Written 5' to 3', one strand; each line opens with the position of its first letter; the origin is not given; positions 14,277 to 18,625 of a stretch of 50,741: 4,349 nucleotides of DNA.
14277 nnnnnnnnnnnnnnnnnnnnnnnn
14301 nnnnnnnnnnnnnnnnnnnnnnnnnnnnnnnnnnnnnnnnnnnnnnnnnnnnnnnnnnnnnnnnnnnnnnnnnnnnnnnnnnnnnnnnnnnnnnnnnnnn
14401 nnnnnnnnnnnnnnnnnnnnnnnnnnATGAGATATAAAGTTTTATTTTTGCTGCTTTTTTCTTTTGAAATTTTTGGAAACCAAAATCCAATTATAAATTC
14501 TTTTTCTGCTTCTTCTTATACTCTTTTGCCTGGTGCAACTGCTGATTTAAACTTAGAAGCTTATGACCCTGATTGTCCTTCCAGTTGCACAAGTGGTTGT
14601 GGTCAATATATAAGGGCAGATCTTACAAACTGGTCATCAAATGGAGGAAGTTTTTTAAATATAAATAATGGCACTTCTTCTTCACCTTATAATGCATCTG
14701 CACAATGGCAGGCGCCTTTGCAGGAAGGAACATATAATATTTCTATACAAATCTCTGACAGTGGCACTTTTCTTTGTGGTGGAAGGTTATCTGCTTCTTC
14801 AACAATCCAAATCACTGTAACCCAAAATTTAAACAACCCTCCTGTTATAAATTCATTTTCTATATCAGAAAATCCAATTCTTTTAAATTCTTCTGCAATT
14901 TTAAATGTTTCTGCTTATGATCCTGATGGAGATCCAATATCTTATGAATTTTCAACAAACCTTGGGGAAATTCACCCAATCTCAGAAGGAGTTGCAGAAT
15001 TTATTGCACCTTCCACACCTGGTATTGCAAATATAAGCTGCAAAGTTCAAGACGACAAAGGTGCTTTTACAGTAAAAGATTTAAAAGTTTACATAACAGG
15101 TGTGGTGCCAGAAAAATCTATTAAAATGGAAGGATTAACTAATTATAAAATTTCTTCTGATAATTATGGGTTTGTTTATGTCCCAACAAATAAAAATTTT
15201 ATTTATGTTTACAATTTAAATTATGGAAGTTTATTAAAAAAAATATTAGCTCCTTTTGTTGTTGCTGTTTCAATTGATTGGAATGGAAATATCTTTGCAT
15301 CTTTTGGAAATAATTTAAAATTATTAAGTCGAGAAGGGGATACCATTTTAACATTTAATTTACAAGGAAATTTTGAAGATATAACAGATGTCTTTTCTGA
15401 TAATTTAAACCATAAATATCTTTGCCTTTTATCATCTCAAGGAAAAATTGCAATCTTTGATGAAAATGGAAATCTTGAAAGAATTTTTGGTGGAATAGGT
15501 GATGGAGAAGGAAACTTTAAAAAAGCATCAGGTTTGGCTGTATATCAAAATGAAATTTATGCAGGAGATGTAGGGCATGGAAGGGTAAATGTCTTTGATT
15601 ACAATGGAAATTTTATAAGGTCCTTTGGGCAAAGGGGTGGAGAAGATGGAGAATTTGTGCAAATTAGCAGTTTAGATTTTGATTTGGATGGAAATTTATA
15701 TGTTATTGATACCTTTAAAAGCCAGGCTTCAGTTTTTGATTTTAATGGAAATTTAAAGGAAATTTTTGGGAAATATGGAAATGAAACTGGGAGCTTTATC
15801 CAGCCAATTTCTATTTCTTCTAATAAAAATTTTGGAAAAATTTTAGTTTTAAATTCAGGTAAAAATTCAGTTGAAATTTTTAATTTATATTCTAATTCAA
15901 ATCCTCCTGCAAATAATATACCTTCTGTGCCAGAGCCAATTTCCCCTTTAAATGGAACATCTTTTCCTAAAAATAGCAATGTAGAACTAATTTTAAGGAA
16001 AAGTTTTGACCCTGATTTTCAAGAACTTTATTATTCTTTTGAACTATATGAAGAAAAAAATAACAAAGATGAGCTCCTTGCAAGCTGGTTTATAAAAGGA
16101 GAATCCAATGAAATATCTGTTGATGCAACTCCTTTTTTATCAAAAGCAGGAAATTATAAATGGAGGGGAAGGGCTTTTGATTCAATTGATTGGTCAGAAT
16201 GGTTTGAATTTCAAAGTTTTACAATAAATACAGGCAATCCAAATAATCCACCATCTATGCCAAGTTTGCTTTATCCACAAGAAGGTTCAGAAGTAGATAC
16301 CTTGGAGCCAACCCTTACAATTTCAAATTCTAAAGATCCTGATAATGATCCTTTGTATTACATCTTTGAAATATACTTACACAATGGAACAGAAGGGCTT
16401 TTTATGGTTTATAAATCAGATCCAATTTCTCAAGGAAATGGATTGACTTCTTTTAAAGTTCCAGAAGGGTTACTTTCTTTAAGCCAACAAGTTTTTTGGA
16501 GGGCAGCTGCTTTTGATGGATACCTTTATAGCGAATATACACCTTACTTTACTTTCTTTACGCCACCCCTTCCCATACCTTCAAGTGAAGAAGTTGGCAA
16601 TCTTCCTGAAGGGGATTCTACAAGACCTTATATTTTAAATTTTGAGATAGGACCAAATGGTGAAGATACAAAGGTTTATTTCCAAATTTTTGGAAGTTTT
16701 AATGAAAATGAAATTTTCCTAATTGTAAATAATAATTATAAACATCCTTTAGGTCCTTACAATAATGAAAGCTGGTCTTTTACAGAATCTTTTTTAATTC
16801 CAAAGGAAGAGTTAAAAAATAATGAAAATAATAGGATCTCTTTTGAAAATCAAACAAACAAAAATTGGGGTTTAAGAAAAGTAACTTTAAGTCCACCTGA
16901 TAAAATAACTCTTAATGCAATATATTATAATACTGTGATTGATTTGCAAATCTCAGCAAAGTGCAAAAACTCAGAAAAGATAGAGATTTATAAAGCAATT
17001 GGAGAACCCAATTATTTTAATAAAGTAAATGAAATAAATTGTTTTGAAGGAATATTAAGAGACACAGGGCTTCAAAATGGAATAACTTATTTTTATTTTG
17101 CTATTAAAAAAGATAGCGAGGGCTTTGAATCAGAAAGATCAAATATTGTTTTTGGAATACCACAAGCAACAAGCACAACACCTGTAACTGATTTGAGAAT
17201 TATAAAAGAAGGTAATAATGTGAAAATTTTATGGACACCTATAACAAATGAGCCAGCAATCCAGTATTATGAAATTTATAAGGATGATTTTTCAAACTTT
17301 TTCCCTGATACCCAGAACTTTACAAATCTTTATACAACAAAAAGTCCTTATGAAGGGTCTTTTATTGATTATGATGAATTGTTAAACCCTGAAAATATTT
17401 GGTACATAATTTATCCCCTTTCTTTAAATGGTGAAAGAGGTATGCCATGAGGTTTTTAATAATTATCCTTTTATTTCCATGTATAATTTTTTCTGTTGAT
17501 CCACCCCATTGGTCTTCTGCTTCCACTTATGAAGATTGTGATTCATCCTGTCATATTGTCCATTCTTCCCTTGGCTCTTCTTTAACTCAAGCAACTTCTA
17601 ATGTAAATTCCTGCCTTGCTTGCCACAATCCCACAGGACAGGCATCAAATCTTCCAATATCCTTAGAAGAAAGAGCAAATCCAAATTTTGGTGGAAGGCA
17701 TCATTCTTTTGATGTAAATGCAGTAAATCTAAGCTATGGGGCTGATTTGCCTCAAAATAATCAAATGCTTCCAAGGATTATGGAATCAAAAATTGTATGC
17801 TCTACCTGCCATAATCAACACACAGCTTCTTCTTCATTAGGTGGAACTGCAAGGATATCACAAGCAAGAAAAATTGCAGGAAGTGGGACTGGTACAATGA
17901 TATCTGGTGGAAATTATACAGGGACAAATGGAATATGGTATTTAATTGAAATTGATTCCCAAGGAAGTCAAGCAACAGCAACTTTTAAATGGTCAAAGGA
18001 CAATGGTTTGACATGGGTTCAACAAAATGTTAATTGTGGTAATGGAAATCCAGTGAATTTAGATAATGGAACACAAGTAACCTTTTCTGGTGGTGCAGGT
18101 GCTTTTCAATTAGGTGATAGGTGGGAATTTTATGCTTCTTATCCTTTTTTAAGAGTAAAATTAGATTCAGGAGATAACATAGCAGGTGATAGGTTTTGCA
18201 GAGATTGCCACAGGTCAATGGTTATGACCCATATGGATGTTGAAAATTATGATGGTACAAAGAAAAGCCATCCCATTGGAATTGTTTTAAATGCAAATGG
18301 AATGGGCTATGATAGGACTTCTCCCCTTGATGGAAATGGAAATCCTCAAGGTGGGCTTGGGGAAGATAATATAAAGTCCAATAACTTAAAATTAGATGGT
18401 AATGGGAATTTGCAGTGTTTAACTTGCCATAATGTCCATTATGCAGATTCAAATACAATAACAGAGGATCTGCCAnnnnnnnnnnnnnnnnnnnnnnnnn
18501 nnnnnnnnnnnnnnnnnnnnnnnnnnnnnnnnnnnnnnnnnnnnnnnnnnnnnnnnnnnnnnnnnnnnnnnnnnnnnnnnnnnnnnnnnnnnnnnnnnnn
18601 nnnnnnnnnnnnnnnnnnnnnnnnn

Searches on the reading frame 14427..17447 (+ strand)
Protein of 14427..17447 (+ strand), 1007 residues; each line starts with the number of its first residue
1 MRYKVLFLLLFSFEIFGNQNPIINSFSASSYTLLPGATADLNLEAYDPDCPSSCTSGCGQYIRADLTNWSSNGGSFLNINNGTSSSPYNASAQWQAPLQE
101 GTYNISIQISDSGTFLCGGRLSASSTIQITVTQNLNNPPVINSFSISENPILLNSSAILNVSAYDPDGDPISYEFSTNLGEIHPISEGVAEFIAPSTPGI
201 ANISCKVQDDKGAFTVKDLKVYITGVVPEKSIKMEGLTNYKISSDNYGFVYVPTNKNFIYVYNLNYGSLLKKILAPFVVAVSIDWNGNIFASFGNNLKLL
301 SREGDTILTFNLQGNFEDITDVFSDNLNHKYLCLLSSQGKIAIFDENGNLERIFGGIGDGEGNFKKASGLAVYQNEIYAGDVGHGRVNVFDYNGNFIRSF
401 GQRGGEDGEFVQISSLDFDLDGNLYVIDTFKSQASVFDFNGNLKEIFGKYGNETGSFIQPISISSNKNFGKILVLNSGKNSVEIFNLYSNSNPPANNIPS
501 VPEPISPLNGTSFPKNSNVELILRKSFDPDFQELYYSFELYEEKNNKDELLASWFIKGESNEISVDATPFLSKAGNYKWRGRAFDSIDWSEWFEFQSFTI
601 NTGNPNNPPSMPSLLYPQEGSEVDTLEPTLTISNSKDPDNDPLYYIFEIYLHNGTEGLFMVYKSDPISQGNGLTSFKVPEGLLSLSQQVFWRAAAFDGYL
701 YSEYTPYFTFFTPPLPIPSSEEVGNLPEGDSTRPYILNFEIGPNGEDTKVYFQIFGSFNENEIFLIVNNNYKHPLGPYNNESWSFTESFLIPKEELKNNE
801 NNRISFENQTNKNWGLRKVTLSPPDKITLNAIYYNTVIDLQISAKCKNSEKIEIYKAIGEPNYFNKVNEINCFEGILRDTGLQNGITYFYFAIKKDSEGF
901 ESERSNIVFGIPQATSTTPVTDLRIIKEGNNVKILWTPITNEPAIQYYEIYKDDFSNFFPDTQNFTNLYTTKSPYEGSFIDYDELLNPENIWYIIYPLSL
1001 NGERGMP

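Call 6: search_protein_families(library=pfam, proteins=[window:14427-17447:+], max_evalue=0.01)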
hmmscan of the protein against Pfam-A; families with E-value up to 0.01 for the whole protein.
window:14427-17447:+ (1007 aa): 3 families
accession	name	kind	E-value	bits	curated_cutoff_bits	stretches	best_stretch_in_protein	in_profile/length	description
PF17170.10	DUF5128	-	2.4e-06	27.4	22.9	1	420-491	52-123/321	6-bladed beta-propeller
PF21027.3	Sde0182_C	-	0.00025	22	27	0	519-550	2-33/83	Cellulose-binding protein Sde0182, C-terminal domain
PF17803.7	Cadherin_4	-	0.0095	16.9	25.1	0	126-174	2-50/71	Bacterial cadherin-like domain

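Call 28: search_protein_families(library=ncbifam, proteins=[window:14427-17447:+], max_evalue=0.01)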
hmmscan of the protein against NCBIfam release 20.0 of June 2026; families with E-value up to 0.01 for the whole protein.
window:14427-17447:+ (1007 aa): 3 families
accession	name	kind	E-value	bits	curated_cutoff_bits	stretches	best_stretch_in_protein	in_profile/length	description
NF035926.1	scyF_NHL_VPEP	equivalog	5.8e-20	71.8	350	1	338-479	172-315/376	scytonemin biosynthesis PEP-CTERM protein ScyF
NF038112.1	myxo_dep_M36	subfamily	0.00098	16.3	1500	1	119-224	1363-1468/1604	myxosortase-dependent M36 family metallopeptidase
NF045522.1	MXAN_2561_fam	equivalog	0.0019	17.7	150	1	874-915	220-261/304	MXAN_2561 family MXYO-CTERM-anchored protein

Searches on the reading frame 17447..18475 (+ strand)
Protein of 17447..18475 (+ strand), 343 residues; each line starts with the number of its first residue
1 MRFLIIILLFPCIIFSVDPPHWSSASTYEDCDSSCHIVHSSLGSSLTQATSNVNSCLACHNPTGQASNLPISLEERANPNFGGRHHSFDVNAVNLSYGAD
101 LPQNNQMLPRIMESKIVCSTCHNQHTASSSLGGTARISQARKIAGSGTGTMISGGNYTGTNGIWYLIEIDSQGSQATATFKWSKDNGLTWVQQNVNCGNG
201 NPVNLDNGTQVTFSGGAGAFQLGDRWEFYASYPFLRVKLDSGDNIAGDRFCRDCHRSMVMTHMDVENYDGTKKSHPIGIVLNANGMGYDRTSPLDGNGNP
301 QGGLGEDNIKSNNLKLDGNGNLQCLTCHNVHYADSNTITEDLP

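Call 6: search_protein_families(library=pfam, proteins=[window:17447-18475:+], max_evalue=0.01)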
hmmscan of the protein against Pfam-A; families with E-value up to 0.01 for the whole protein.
window:17447-18475:+ (343 aa): 6 families
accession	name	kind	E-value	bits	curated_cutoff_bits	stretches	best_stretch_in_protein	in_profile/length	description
PF09699.15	Paired_CXXCH_1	-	4.1e-07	30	20.6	0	33-63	10-39/41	Doubled CXXCH motif (Paired_CXXCH_1)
PF22113.1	Mtrc-MtrF_II-IV_dom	-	4.2e-07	30.1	30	1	34-137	8-104/176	Outer membrane cytochrome MtrC/MtrF-like, domains II/IV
PF14522.11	Cytochrome_C7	-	1e-06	28.9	24.8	0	21-66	5-54/67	Cytochrome c7 and related cytochrome c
PF14537.11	Cytochrom_c3_2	-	2.4e-05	25.2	25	0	317-336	53-72/79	Cytochrome c3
PF03892.19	NapB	-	0.00048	20.7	25.1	0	48-64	59-75/127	Nitrate reductase cytochrome c-type subunit (NapB)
PF10764.14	Gin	-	0.0027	18.1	27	0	244-270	13-39/45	Inhibitor of sigma-G Gin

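Call 28: search_protein_families(library=ncbifam, proteins=[window:17447-18475:+], max_evalue=0.01)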
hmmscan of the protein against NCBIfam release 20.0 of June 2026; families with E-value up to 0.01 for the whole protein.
window:17447-18475:+ (343 aa): 4 families
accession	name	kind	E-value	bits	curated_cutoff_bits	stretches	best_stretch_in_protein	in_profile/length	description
TIGR03508.1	decahem_SO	subfamily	1.3e-06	28.1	192.2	1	19-68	180-227/258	DmsE family decaheme c-type cytochrome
TIGR01905.1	paired_CXXCH_1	subfamily_domain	2.6e-05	24.1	25.2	0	29-62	7-38/41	doubled CXXCH domain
NF041028.1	decahem_GSU2203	exception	7.5e-05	22.1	325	0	111-129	170-188/317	GSU2203 family decaheme c-type cytochrome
TIGR04257.1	nanowire_3heme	domain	0.0096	16.1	40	0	110-128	46-64/75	c(7)-type cytochrome triheme domain-containing protein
